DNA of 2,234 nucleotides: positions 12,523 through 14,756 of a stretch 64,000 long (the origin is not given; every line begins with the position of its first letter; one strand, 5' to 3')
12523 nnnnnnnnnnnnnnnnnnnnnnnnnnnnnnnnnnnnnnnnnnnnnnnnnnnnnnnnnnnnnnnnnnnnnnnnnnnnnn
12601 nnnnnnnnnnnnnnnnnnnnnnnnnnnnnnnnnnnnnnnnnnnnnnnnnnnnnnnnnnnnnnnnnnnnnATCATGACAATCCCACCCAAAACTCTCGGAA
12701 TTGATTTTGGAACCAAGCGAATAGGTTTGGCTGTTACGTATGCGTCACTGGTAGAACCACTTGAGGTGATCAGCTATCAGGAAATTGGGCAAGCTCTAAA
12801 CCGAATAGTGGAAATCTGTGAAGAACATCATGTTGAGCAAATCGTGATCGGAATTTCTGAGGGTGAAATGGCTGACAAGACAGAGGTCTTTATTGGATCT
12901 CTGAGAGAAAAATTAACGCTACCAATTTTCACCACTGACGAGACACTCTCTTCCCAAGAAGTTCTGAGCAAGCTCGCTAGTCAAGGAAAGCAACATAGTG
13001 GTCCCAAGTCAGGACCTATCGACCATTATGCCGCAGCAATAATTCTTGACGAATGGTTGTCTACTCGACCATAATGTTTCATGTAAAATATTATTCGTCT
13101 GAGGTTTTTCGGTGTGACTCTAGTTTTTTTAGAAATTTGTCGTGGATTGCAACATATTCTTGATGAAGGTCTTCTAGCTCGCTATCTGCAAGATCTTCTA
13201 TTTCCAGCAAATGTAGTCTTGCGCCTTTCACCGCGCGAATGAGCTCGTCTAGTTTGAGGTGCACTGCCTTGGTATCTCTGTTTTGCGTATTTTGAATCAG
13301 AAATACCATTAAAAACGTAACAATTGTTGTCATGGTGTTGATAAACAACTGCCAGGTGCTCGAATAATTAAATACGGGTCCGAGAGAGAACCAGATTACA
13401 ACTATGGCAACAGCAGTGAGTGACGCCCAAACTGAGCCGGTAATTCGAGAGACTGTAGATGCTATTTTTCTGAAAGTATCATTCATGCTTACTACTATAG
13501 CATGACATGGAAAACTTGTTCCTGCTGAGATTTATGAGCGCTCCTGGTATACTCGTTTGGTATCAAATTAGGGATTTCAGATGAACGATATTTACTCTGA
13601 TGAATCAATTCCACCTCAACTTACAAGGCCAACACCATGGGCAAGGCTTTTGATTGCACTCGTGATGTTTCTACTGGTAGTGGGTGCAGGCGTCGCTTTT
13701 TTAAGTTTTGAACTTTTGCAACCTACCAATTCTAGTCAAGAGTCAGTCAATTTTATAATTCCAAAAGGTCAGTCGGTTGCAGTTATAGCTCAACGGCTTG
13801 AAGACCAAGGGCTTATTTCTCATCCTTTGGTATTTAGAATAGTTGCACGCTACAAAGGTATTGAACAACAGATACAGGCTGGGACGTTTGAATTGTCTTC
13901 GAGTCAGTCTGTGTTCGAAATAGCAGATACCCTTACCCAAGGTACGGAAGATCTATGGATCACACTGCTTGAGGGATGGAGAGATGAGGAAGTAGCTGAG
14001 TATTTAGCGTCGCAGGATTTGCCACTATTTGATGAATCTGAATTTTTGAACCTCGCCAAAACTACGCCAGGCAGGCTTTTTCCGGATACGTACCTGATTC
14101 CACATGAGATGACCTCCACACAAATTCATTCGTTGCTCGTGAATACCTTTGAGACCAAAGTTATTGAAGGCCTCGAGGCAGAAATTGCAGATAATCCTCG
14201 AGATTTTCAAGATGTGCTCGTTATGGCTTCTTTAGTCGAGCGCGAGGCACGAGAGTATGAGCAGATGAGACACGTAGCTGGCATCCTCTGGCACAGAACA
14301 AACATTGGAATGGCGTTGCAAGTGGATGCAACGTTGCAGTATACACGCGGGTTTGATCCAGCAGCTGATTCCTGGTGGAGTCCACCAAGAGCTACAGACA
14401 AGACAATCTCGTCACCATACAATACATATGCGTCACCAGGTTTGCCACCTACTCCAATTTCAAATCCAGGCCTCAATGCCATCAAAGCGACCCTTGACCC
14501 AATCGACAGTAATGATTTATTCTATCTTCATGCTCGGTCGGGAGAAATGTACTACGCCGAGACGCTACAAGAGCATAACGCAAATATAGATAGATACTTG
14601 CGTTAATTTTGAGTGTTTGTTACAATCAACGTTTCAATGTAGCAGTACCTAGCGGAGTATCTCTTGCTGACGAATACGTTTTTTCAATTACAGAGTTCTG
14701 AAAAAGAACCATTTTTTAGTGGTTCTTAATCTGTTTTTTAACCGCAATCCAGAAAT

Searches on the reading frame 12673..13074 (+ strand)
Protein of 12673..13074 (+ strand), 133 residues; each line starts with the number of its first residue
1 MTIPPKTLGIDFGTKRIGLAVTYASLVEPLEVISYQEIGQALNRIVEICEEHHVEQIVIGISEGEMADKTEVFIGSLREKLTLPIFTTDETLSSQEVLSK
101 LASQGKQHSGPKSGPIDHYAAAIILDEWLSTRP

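Call 73: search_protein_families(library=ncbifam, max_evalue=0.00001, proteins=[window:12673-13074:+])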
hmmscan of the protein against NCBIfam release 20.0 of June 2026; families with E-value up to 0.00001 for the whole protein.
window:12673-13074:+ (133 aa): 2 families
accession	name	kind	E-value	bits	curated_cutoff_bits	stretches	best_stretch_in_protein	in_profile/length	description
TIGR00250.1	RNAse_H_YqgF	equivalog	6.1e-17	61.9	43.25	1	8-129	1-129/130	Holliday junction resolvase RuvX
NF001026.0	PRK00109.2-2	equivalog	1.2e-15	57.7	155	1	6-131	2-128/130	Holliday junction resolvase RuvX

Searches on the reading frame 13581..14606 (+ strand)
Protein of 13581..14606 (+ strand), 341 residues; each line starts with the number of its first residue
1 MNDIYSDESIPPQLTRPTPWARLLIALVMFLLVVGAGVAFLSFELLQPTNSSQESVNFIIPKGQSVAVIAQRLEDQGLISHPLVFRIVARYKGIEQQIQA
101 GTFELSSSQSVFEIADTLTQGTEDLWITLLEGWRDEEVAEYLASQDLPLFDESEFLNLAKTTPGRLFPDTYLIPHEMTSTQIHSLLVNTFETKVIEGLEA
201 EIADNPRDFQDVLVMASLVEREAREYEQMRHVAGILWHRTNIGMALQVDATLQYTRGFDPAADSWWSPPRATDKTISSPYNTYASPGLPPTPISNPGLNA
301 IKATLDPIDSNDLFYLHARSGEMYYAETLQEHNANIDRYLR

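Call 73: search_protein_families(library=ncbifam, max_evalue=0.00001, proteins=[window:13581-14606:+])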
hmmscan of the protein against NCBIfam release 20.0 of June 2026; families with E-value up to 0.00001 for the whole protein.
window:13581-14606:+ (341 aa): 2 families
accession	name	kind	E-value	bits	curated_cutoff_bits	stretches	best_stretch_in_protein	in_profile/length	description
TIGR00247.1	TIGR00247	hypoth_equivalog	2e-52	178.3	103.4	1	24-341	7-342/347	endolytic transglycosylase MltG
NF007619.0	PRK10270.1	equivalog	3e-23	82.4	532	1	24-341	7-332/340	cell division protein YceG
